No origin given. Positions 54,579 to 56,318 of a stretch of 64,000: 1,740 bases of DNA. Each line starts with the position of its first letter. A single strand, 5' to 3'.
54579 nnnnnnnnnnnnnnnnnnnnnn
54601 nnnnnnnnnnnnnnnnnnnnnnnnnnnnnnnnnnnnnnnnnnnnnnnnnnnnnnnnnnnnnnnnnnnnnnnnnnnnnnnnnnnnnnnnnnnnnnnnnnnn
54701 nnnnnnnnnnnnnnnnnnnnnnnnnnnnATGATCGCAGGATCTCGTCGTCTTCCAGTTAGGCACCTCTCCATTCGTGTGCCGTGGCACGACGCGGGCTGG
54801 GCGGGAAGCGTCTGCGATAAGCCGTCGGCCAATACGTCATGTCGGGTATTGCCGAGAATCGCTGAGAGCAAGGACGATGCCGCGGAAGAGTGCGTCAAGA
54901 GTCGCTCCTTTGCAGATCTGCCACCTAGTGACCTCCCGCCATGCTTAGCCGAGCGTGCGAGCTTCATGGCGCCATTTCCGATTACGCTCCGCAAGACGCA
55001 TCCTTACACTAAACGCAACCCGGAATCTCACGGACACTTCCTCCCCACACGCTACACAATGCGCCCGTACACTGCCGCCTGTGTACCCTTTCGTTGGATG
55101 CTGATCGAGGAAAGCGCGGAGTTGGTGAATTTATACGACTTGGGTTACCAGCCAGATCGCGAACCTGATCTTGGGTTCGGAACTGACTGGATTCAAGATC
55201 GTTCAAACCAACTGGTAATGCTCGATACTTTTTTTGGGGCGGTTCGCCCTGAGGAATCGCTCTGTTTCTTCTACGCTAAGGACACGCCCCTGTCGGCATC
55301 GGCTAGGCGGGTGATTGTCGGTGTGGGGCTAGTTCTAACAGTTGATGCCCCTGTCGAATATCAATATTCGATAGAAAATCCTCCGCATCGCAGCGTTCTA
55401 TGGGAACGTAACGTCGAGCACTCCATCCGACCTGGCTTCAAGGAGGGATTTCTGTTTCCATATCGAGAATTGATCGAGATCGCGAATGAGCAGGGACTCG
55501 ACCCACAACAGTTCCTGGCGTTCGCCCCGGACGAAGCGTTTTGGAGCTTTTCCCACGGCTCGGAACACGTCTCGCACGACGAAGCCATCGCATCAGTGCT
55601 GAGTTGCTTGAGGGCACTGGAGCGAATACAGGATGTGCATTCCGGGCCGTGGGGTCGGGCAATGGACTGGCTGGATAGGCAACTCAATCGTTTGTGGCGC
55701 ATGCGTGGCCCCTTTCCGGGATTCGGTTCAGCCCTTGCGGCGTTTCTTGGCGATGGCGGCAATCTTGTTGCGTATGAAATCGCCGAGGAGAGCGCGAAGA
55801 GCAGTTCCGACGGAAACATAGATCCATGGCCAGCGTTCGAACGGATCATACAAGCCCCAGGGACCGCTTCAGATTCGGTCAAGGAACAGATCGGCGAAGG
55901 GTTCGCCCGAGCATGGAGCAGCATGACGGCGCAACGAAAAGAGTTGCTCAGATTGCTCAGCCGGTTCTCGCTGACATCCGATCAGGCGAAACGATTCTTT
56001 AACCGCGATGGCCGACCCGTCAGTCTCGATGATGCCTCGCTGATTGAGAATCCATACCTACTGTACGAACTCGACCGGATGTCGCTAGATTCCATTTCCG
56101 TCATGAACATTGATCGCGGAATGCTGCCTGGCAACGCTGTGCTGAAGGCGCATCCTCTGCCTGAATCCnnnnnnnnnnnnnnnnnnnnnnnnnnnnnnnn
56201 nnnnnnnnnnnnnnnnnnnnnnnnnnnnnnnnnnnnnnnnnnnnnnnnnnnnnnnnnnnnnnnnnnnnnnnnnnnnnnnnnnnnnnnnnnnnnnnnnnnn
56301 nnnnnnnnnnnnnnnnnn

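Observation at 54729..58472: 1247-aa helicase-nuclease with an unassigned Cys-rich N-terminal half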

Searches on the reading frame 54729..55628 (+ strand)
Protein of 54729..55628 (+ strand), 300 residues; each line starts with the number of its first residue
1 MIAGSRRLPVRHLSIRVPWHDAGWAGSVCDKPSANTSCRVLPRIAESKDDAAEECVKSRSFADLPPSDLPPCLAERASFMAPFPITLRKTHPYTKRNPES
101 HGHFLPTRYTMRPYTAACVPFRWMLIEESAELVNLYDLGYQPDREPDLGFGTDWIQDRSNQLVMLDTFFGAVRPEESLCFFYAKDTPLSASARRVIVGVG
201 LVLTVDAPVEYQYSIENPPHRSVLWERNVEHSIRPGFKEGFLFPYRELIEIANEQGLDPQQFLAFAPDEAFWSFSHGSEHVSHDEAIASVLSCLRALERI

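Call 40: search_protein_families(library=padloc, proteins=[window:54729-55628:+], max_evalue=10)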
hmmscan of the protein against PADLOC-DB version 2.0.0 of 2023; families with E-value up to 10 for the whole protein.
window:54729-55628:+ (300 aa): 3 families
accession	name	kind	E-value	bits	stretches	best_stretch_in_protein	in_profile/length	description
PDLC05065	PDC-S68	-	4.3e-109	364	1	8-300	3-294/1221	-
PDLC05066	PDC-S68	-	3.3e-25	86.3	1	11-295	3-260/1202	-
PDLC05064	PDC-S68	-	1.3e-17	60.8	1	7-297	67-350/1273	-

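Call 52: search_protein_families(library=pfam, alignment_id=A3, max_evalue=10)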
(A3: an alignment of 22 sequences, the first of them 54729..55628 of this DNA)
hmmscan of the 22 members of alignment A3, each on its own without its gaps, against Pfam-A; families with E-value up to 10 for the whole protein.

A. member 1, window:54729-55628:+ (300 aa): 1 family
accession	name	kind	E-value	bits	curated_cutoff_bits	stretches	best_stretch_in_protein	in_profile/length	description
PF22961.1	RECK-like_N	-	0.12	12.9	27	1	22-60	2-40/50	Reversion-inducing cysteine-rich with Kazal motifs, N-terminal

B. families by the number of members that match (of 22 scanned): 5 families
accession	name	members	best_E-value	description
PF20043.4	DUF6445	1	0.05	Family of unknown function (DUF6445)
PF04709.17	AMH_N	1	0.077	Anti-Mullerian hormone, N terminal region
PF22961.1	RECK-like_N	1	0.12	Reversion-inducing cysteine-rich with Kazal motifs, N-terminal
PF08122.17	NDUF_B12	1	0.14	NADH-ubiquinone oxidoreductase B12 subunit family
PF22521.2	HypF_C_2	1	0.17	Carbamoyltransferase, Kae1-like Domain, second subdomain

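Call 53: search_solved_structures(query=A3, max_evalue=10, show_alignments=2)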
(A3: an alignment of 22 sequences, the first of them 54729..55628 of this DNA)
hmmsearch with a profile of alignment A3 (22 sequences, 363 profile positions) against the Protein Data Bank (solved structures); distinct sequences matched with E-value up to 10: 2.
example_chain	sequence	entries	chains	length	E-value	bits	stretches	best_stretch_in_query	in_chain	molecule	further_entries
3cml_A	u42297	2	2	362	0.11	14.8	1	42-92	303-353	Erythrocyte membrane protein 1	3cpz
3bqi_A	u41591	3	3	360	0.11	14.7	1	42-92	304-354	Erythrocyte membrane protein 1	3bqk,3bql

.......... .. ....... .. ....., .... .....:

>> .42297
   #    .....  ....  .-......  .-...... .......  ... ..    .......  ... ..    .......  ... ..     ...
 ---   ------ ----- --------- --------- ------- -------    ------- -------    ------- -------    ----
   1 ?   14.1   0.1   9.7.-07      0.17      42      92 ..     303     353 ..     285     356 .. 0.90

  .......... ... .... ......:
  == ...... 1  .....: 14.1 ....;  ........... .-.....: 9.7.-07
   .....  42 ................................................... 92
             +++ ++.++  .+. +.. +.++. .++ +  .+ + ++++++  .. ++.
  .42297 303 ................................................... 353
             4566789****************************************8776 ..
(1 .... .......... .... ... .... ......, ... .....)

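Call 57: search_dna_similar(query=window:54729-55628:+, collection=plasmids, mode=protein, max_evalue=0.001, max_rows=25)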
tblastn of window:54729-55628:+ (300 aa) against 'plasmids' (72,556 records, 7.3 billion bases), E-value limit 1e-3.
Records with a match: 24; places in all: 24; records where one place covers at least 80% of the query: 24.
Best place of each record, by identity: <60% 24.
By first word of the organism name: Bacillus 15; Rhizobium 2; Chondrinema 1; Sphingomonas 1; Embleya 1; Vibrio 1; Hymenobacter 1; Paracoccus 1; Bartonella 1.
By predicted mobility (MOB-suite, as given by PLSDB): non-mobilizable 22; mobilizable 2.
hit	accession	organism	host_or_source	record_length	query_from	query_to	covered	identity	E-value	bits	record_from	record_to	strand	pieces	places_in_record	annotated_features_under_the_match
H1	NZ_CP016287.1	Rhizobium leguminosarum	Vavilovia formosa,cell culture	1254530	1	298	99%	51.5%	7e-95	313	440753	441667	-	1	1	record has no annotation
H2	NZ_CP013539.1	Rhizobium phaseoli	Phaseolus vulgaris,Whole ...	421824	1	284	95%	50.5%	5e-86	288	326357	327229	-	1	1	AAA family ATPase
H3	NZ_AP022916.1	Bacillus cereus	-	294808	2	299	99%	42.5%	5e-80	270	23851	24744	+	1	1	AAA family ATPase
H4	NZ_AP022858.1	Bacillus cereus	-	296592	2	299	99%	42.5%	5e-80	270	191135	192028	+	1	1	AAA family ATPase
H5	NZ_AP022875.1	Bacillus cereus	-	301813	2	299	99%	42.5%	5e-80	270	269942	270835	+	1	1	AAA family ATPase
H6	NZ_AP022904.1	Bacillus cereus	-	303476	2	299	99%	42.5%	5e-80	270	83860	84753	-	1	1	AAA family ATPase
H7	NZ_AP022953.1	Bacillus cereus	-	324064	2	299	99%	42.5%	5e-80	270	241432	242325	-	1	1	AAA family ATPase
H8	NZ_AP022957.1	Bacillus cereus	-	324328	2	299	99%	42.5%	5e-80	270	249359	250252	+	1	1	AAA family ATPase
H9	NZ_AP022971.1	Bacillus cereus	-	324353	2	299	99%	42.5%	5e-80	270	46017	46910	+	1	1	AAA family ATPase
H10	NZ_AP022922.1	Bacillus cereus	-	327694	2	299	99%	42.5%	5e-80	270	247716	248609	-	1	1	AAA family ATPase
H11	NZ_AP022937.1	Bacillus cereus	-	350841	2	299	99%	42.5%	5e-80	270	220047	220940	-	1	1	AAA family ATPase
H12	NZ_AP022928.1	Bacillus cereus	-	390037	2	299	99%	42.5%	5e-80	270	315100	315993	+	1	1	AAA family ATPase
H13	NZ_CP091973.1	Bacillus cereus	mixed culture,deep-sea water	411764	2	299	99%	42.5%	5e-80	270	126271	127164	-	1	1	AAA family ATPase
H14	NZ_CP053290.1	Bacillus cereus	Pyropia,cell culture,seawater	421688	2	299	99%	42.5%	5e-80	270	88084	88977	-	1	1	AAA family ATPase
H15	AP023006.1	Bacillus cereus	-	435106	2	299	99%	42.5%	5e-80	270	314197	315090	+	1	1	hypothetical protein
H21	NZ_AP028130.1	Vibrio fluvialis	Homo sapiens,Stool sample from a ...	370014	10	300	97%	30.4%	9e-39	152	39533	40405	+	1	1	AAA family ATPase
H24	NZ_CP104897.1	Bartonella sp. HY406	pure-culture,feces of bat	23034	12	300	96%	23.5%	2e-10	69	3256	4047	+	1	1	AAA family ATPase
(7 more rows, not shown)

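Call 58: search_dna_similar(query=window:54729-55628:+, collection=phages, mode=protein, max_evalue=0.001, max_rows=15)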
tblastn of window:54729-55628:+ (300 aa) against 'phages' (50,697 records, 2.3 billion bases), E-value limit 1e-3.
Records with a match: 2; places in all: 2; records where one place covers at least 80% of the query: 2.
Best place of each record, by identity: <60% 2.
By first word of the organism name: Bacteriophage 2.
By host as written in the record: - 2.
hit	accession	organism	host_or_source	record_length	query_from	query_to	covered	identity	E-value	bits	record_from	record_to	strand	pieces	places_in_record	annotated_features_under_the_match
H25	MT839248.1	Bacteriophage sp.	human fecal samples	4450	10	300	97%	29.0%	1e-31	129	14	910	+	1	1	record has no annotation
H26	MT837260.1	Bacteriophage sp.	human fecal samples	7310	1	251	84%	30.7%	2e-29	123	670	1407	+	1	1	record has no annotation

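Call 66: get_annotated_region(hit=H24, flank=9000)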
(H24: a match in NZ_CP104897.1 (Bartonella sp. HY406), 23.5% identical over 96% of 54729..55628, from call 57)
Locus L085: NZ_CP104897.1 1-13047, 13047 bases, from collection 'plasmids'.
description: Bartonella sp. HY406 plasmid unnamed4, complete sequence
organism: Bartonella sp. HY406 (NCBI taxid 2979331)
taxonomy: Bacteria; Pseudomonadota; Alphaproteobacteria; Hyphomicrobiales; Bartonellaceae; Bartonella; Bartonella sp. HY406
host: -; source: pure-culture,feces of bat; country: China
typing (MOB-suite, as given by PLSDB): non-mobilizable
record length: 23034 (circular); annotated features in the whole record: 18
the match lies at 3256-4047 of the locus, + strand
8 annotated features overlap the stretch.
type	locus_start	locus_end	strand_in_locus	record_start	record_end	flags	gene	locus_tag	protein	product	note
CDS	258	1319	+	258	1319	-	-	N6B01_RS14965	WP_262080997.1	replication initiator protein A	-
CDS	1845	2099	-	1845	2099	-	-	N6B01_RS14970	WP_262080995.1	hypothetical protein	-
CDS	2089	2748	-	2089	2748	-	-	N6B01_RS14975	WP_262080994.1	ParA family protein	-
CDS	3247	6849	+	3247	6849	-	-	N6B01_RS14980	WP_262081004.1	AAA family ATPase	-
CDS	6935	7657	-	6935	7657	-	-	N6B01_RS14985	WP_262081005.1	SprT family zinc-dependent metalloprotease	GO:0006508 - proteolysis [Evidence IEA]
CDS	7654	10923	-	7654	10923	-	-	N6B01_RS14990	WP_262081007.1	HsdR family type I site-specific deoxyribonuclease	GO:0009307 - DNA restriction-modification system [Evidence IEA]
CDS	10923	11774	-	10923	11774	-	-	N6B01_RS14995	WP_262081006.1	DUF4868 domain-containing protein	-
CDS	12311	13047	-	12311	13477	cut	-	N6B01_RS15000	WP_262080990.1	restriction endonuclease subunit S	GO:0006304 - DNA modification [Evidence IEA]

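Call 67: get_annotated_region(hit=H3, flank=9000)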
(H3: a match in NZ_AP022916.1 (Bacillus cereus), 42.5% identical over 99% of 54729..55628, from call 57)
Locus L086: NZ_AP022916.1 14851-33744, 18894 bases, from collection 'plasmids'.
description: Bacillus cereus strain MRY14-0105 plasmid pMRY14-0105_1, complete sequence
organism: Bacillus cereus (NCBI taxid 1396)
taxonomy: Bacteria; Bacillota; Bacilli; Bacillales; Bacillaceae; Bacillus; Bacillus cereus
host: -; source: -; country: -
typing (MOB-suite, as given by PLSDB): non-mobilizable; replicon rep_cluster_125; mating-pair formation MPF_T
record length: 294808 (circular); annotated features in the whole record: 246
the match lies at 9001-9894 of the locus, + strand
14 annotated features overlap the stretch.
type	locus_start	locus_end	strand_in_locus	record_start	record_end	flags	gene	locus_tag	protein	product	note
CDS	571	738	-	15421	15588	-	-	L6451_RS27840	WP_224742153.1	AAA family ATPase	-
CDS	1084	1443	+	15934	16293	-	-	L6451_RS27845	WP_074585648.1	hypothetical protein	-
CDS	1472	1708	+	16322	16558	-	-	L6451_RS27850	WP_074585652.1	hypothetical protein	-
CDS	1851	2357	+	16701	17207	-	radC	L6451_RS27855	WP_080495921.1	DNA repair protein RadC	GO:0006281 - DNA repair [Evidence IEA]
CDS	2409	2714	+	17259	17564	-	-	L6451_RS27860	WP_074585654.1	DUF960 family protein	-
CDS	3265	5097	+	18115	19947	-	-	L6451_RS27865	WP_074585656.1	hypothetical protein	-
CDS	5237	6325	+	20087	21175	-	-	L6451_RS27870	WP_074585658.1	hypothetical protein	-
CDS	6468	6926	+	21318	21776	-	-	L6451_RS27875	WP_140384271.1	hypothetical protein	-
CDS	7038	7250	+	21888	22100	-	-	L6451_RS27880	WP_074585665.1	helix-turn-helix domain-containing protein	-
CDS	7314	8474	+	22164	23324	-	-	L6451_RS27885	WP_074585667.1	site-specific integrase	GO:0015074 - DNA integration [Evidence IEA]; GO:0006310 - DNA recombination [Evidence IEA]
CDS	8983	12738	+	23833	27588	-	-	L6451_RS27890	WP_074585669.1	AAA family ATPase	-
CDS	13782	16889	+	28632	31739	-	drmA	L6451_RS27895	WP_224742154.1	DISARM system helicase DrmA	-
CDS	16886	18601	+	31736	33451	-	-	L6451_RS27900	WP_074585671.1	DUF1998 domain-containing protein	-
CDS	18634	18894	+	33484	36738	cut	-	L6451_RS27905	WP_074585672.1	helicase-related protein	-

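Call 68: get_annotated_region(hit=H21, flank=9000)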
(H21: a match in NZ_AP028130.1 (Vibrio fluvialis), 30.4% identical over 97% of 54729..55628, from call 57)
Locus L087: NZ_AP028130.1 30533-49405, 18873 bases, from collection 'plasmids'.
description: Vibrio fluvialis strain IDH05335 plasmid pIDH5335-1
organism: Vibrio fluvialis (NCBI taxid 676)
taxonomy: Bacteria; Pseudomonadota; Gammaproteobacteria; Vibrionales; Vibrionaceae; Vibrio; Vibrio fluvialis
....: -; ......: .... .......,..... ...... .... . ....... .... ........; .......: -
typing (MOB-suite, as given by PLSDB): mobilizable; replicon IncC; relaxase MOBH
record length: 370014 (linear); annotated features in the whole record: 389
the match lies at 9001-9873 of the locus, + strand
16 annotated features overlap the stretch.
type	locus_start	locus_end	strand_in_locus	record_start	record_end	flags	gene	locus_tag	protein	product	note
CDS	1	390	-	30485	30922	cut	-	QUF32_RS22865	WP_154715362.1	hypothetical protein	-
CDS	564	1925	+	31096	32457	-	-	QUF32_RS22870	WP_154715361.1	hypothetical protein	-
CDS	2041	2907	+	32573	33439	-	-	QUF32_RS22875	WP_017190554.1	hypothetical protein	-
CDS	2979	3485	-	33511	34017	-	-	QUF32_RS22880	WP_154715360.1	hypothetical protein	-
CDS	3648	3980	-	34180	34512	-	-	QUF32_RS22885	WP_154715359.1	hypothetical protein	-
CDS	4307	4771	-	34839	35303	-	-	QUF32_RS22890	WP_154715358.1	hypothetical protein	-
CDS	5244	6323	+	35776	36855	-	-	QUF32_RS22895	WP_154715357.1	ABC transporter substrate-binding protein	-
CDS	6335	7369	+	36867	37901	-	-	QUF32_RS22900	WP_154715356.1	LytTR family transcriptional regulator DNA-binding domain-containing protein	-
CDS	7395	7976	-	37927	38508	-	-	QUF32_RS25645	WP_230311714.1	hypothetical protein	-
CDS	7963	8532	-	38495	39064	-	-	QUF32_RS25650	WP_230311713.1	hypothetical protein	-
CDS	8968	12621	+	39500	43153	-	-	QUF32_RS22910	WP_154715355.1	AAA family ATPase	-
CDS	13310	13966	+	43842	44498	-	-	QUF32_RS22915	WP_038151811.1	Qnr family pentapeptide repeat protein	-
CDS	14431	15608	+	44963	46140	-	-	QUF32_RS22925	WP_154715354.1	IS3 family transposase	-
CDS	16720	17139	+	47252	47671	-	-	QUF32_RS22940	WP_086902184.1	VOC family protein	-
CDS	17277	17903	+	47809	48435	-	-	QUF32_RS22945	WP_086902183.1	LysE family translocator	-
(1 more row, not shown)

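Call 74: search_protein_families(library=ncbifam, proteins=[window:54729-55628:+], max_evalue=10)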
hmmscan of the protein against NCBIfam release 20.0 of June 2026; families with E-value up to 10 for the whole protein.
window:54729-55628:+ (300 aa): 0 families

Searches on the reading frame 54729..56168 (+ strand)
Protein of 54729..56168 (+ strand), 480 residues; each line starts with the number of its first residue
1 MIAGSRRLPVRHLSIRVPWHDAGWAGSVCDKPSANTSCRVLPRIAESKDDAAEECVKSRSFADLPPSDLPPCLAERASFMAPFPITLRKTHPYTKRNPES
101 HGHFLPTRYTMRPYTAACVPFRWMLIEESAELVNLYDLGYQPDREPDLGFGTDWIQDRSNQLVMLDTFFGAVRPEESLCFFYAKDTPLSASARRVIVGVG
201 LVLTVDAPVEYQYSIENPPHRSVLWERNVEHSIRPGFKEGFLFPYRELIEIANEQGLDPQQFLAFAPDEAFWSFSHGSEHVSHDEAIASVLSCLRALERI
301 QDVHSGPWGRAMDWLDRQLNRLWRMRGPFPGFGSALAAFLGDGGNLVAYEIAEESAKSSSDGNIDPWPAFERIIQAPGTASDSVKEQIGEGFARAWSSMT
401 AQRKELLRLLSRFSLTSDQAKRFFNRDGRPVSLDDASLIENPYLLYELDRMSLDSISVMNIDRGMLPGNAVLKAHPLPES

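Call 17: search_protein_families(library=pfam, proteins=[window:54729-56168:+], max_evalue=10)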
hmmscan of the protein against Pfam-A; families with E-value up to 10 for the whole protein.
window:54729-56168:+ (480 aa): 2 families
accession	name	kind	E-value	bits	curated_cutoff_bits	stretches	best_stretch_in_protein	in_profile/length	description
PF08122.17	NDUF_B12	-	0.019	15.2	22.7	1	307-340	3-37/55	NADH-ubiquinone oxidoreductase B12 subunit family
PF22961.1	RECK-like_N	-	0.22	12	27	1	22-60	2-40/50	Reversion-inducing cysteine-rich with Kazal motifs, N-terminal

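Call 27: search_protein_representatives(protein=window:54729-56168:+)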
Query: 480 residues. Proteins with E-value up to 0.001 (for the whole library): 1467; up to 1e-10: 836; up to 1e-30: 309. The best 150 are listed.
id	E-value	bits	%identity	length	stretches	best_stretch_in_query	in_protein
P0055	4.0e-223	758.2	68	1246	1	1-479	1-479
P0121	1.3e-144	499.2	50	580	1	3-479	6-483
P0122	5.5e-143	493.9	50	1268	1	5-479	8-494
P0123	1.5e-142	492.4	51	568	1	4-477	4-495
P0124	9.6e-139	479.9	49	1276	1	1-479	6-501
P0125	3.4e-137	474.8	63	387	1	1-333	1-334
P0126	2.7e-135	468.5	46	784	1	3-479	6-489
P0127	9.6e-135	466.7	47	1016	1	1-479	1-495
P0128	3.3e-128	445.1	46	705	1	6-478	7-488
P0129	7.8e-128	443.9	50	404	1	10-399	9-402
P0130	1.4e-126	439.7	47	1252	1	1-478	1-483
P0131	9.9e-126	437.0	45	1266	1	2-479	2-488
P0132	5.7e-124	431.2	44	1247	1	5-478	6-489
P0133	1.4e-123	429.9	43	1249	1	2-479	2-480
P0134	6.2e-123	427.7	45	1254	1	7-479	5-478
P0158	2.6e-103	363.0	41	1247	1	6-479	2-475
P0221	2.5e-74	267.4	37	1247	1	10-465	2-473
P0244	6.5e-68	246.3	35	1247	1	12-479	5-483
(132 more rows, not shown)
